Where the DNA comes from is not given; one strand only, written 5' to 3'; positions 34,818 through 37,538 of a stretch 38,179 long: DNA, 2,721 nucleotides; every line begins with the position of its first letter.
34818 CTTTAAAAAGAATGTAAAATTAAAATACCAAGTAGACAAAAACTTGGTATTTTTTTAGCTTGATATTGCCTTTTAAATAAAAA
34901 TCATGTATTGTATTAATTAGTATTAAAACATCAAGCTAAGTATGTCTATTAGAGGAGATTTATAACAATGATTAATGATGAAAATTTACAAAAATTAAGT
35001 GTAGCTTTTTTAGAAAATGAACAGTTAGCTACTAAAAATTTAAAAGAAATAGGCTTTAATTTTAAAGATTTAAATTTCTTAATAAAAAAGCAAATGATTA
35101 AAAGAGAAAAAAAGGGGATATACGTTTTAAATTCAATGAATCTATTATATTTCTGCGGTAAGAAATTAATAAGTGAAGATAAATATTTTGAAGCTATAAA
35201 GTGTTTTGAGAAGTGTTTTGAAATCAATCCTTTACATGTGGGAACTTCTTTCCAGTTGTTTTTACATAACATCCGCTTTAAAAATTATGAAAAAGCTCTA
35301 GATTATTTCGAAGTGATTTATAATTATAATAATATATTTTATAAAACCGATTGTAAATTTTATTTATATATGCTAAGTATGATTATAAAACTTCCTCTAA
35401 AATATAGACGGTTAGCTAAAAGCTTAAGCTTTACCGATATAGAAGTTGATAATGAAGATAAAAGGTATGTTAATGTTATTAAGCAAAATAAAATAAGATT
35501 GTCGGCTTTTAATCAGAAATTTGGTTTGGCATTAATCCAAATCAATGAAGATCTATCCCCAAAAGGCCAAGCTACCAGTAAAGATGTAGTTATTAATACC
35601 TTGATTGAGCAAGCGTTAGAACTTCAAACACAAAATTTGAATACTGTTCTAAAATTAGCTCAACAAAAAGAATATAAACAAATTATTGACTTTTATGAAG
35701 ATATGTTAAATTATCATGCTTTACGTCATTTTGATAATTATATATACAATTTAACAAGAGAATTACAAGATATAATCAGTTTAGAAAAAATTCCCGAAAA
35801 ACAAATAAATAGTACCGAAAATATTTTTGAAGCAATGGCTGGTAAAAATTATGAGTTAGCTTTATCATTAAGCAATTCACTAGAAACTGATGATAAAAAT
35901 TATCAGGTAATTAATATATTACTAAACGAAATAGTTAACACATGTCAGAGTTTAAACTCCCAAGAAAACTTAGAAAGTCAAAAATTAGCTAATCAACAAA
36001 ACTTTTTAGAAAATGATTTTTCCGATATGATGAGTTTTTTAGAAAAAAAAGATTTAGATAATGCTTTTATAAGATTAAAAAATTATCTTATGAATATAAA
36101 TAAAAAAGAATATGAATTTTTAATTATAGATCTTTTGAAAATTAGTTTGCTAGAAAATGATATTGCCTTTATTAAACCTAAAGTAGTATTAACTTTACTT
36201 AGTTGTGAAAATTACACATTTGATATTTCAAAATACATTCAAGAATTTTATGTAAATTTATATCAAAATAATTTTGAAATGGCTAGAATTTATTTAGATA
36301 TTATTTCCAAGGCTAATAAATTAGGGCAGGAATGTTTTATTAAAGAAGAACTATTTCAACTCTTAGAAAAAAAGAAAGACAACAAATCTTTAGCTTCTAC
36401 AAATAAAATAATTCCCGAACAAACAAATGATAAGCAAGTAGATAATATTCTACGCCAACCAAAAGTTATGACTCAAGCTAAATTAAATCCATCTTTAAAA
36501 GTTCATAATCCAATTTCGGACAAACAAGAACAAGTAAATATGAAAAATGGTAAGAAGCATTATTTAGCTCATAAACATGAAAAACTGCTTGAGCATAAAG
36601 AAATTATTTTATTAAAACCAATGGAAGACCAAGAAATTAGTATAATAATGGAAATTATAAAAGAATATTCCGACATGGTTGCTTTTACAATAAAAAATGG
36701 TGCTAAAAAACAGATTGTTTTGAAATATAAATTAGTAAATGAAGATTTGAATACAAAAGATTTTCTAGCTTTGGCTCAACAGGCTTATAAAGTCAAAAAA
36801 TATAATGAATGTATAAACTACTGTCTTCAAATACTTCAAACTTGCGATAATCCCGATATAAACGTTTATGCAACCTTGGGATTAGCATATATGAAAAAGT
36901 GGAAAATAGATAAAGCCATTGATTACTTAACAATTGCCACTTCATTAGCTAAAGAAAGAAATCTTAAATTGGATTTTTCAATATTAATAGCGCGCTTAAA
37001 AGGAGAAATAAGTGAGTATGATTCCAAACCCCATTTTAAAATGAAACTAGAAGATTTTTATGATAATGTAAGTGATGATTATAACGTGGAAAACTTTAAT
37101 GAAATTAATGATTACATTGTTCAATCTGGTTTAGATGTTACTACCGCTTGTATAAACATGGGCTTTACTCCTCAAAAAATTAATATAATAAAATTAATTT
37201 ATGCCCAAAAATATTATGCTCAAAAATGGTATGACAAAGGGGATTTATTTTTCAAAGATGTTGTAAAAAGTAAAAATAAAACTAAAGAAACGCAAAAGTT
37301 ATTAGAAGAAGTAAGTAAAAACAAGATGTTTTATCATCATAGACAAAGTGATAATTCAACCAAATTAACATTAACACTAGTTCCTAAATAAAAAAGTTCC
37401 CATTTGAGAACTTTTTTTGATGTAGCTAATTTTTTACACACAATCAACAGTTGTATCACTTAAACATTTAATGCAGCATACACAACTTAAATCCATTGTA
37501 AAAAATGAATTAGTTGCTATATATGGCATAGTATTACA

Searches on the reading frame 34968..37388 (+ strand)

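Call 12: search_protein_families(library=pfam, proteins=[window:34968-37388:+], max_evalue=0.001)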
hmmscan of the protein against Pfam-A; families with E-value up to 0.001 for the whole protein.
window:34968-37388:+ (807 aa): 2 families
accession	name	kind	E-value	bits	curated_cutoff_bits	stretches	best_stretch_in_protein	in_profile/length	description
PF07719.23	TPR_2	-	7.9e-08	32.3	27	0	60-89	4-33/34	Tetratricopeptide repeat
PF00515.34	TPR_1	-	0.00013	22.1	27.8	0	75-88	19-32/34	Tetratricopeptide repeat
